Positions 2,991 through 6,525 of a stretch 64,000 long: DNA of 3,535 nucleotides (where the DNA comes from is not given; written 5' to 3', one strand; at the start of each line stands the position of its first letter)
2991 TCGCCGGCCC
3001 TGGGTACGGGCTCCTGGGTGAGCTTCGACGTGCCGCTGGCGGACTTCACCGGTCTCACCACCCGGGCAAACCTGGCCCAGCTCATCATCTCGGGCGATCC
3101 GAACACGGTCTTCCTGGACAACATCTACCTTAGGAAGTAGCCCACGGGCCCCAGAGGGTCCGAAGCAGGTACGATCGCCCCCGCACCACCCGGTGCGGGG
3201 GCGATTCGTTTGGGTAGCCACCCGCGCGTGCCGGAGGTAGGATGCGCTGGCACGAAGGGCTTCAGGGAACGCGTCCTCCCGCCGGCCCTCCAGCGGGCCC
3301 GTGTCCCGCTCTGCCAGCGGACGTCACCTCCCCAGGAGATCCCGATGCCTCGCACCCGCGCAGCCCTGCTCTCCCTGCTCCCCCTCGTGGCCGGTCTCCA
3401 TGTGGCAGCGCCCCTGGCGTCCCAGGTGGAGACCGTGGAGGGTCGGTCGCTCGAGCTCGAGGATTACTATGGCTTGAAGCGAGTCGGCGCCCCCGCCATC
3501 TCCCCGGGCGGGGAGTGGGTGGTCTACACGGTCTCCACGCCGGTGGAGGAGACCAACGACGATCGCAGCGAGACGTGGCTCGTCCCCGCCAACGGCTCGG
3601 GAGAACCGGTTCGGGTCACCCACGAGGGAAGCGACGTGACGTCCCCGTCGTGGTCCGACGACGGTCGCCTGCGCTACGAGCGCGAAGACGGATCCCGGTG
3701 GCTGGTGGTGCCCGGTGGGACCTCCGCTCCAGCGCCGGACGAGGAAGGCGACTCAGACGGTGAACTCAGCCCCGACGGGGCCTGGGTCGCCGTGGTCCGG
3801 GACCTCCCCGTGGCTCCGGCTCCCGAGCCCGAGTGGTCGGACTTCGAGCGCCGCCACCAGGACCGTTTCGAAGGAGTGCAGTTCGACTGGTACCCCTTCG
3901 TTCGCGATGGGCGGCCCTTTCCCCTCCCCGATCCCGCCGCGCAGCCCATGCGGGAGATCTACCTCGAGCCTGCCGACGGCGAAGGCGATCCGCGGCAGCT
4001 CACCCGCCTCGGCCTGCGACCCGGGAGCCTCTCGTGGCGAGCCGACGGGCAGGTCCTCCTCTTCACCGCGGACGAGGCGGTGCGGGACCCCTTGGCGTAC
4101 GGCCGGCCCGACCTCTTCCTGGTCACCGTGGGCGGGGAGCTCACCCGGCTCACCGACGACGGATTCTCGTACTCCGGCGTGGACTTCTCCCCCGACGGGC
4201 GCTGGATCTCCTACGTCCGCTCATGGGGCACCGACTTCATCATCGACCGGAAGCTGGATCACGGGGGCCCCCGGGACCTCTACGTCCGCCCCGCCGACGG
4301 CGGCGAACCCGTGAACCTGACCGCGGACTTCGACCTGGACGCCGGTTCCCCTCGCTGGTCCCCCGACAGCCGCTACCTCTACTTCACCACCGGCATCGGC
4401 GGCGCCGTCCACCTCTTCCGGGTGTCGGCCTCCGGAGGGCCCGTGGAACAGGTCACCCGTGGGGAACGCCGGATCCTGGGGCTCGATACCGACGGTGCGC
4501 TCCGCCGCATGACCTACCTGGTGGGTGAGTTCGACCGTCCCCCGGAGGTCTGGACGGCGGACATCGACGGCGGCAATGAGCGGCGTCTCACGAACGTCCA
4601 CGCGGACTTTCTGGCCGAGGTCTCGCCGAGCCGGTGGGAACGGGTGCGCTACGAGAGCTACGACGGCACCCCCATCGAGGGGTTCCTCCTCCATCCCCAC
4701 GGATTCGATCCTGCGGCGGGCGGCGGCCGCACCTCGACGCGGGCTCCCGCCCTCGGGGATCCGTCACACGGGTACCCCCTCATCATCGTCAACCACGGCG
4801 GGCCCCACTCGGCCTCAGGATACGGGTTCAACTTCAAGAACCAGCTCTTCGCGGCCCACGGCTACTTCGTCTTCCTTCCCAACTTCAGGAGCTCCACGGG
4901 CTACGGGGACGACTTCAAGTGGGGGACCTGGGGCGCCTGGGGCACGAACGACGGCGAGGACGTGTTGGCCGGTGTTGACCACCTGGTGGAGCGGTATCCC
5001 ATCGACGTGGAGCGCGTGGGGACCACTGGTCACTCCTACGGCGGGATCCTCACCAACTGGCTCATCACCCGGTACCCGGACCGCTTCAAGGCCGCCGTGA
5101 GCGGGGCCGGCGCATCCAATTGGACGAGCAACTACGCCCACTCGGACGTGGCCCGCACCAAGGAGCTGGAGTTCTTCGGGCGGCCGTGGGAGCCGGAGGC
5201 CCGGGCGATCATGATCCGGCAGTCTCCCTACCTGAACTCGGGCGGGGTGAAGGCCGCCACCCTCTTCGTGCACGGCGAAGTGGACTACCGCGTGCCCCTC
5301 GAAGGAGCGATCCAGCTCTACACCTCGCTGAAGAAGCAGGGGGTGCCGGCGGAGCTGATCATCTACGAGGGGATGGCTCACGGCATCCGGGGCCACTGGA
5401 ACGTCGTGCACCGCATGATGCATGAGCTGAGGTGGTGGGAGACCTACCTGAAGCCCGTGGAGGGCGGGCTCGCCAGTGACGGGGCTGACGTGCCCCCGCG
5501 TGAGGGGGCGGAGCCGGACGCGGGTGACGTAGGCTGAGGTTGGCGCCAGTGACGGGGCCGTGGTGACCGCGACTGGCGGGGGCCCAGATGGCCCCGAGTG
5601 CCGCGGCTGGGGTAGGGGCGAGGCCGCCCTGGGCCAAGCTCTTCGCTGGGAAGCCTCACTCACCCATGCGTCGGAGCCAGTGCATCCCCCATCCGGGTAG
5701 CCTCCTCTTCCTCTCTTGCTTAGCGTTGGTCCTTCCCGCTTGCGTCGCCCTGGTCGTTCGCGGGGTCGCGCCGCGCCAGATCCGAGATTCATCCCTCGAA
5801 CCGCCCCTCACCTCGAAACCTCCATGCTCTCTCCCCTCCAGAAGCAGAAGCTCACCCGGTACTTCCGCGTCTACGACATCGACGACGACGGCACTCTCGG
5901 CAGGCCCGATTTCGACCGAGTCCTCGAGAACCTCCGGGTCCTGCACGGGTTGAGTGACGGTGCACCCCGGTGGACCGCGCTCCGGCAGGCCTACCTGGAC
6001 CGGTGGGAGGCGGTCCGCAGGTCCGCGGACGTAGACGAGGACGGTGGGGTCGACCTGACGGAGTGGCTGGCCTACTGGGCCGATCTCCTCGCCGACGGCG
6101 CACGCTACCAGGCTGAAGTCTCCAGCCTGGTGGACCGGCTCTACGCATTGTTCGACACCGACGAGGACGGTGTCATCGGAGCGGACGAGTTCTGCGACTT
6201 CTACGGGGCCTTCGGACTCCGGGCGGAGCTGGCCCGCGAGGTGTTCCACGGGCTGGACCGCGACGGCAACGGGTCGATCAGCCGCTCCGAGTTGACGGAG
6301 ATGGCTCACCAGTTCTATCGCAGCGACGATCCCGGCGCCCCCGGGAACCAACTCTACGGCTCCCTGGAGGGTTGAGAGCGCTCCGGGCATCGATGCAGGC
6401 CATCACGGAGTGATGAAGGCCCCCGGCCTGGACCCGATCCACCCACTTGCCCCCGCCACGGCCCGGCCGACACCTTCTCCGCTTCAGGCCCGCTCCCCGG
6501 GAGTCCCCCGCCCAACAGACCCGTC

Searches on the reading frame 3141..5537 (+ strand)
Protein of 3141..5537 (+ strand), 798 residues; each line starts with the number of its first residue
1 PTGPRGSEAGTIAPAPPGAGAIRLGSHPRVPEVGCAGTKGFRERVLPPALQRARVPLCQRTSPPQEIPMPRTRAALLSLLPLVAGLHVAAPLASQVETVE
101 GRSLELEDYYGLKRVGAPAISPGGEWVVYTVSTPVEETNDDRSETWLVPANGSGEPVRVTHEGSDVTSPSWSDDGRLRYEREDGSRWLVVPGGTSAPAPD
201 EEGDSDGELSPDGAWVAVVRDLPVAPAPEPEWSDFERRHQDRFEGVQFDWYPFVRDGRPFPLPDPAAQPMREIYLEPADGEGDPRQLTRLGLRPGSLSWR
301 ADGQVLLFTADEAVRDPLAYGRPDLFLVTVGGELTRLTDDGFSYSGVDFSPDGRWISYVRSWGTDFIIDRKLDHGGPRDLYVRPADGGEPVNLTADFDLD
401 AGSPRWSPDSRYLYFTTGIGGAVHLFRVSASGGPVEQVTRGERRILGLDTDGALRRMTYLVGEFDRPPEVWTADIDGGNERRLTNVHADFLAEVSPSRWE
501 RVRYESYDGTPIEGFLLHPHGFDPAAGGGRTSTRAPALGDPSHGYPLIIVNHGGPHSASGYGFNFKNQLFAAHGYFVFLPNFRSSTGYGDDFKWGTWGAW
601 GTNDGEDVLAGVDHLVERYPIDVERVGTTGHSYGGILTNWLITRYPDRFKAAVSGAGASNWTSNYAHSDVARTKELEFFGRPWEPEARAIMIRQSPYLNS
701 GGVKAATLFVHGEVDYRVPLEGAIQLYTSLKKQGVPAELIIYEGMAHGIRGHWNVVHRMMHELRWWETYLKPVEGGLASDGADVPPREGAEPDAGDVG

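Call 65: search_protein_families(library=pfam, proteins=[window:3141-5537:+], max_evalue=0.001)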
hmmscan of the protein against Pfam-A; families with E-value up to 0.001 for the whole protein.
window:3141-5537:+ (798 aa): 8 families
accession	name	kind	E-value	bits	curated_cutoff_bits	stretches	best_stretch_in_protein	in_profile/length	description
PF00326.27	Peptidase_S9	-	2.5e-48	164.8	22.6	1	563-771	3-211/213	Prolyl oligopeptidase family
PF07676.18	PD40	-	6.2e-13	48.8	20.9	0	401-421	11-32/38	WD40-like Beta Propeller Repeat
PF02129.25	Peptidase_S15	-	2e-12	47.8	23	1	567-667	43-138/262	X-Pro dipeptidyl-peptidase (S15 family)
PF01738.24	DLH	-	2.5e-08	34.2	21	1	566-748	30-187/217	Dienelactone hydrolase family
PF00561.26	Abhydrolase_1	-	7e-08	32.9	25.8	1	546-661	1-103/245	alpha/beta hydrolase fold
PF12146.15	Hydrolase_4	-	1.1e-06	28.5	27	0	606-665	60-117/239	Serine aminopeptidase, S33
PF10503.15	Esterase_PHB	-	0.00015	21.6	23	1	545-674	16-144/219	Esterase PHB depolymerase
PF20434.5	BD-FAE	-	0.0009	19.2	26.8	0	544-729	12-214/215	BD-FAE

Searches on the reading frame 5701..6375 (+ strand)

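Call 65: search_protein_families(library=pfam, proteins=[window:5701-6375:+], max_evalue=0.001)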
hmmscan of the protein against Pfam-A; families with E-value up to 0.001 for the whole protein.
window:5701-6375:+ (224 aa): 6 families
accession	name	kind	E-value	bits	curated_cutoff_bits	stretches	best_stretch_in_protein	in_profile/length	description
PF00036.39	EF-hand_1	-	4.2e-18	63.9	25.4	2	144-167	2-25/29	EF hand domain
PF13499.12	EF-hand_7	-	2.9e-17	63.2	30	2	108-168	10-66/67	EF-hand domain pair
PF13405.12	EF-hand_6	-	1.1e-16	59.3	25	1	178-201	2-25/30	EF-hand domain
PF13202.12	EF-hand_5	-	2.7e-12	46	25.9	0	180-201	3-24/25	EF hand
PF13833.12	EF-hand_8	-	4e-11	42.9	28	0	150-168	33-51/54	EF-hand domain pair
PF12763.14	EH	-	0.00041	20.7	22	0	44-71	35-62/101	EH domain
